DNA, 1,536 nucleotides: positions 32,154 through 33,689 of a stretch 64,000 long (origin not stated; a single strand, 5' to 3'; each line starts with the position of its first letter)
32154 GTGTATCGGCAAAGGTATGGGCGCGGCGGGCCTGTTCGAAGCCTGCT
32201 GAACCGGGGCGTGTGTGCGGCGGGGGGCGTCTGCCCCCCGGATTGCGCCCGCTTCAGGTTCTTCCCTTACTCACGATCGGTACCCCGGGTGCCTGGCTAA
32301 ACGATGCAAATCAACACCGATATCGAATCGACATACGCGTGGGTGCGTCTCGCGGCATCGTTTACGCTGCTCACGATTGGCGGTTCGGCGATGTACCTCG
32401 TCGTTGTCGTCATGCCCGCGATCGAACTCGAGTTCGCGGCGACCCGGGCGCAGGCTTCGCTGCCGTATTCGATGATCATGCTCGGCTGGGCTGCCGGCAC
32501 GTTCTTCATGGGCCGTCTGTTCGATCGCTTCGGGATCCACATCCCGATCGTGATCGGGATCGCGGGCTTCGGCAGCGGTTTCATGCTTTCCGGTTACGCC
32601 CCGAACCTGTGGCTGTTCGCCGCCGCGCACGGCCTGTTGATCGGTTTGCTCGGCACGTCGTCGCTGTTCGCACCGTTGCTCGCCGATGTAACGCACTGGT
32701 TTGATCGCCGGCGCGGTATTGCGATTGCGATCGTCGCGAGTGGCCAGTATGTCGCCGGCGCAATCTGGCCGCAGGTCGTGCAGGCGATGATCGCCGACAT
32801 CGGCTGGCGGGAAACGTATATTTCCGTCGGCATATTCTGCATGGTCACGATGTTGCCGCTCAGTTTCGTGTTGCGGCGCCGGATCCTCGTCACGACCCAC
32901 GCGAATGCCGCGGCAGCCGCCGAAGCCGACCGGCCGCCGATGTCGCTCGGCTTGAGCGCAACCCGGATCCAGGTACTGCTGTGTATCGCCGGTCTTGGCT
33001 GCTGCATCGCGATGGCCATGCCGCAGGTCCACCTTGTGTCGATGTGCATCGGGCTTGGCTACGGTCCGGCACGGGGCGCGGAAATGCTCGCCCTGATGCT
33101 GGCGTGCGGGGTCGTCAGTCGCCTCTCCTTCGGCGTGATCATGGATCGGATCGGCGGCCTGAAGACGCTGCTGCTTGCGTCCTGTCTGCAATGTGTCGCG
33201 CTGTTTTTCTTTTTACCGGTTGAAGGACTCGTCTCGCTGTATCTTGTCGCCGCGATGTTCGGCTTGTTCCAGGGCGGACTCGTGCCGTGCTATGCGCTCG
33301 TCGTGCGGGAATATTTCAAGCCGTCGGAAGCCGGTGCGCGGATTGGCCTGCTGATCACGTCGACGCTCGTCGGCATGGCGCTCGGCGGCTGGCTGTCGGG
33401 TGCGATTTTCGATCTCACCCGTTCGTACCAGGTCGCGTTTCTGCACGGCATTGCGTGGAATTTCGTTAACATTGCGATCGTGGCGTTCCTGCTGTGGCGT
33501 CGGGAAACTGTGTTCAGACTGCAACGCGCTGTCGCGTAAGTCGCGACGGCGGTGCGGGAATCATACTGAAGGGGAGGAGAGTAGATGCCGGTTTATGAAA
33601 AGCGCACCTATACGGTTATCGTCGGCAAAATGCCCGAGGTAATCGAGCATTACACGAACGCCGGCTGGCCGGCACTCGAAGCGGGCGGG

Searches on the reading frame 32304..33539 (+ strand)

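Call 37: search_protein_families(library=pfam, max_evalue=0.000001, proteins=[window:32304-33539:+])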
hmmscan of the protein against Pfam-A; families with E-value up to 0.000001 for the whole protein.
window:32304-33539:+ (411 aa): 1 family
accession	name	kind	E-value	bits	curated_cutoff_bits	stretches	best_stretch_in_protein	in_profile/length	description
PF07690.21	MFS_1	-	2.7e-35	122.4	33.4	2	25-308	7-290/347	Major Facilitator Superfamily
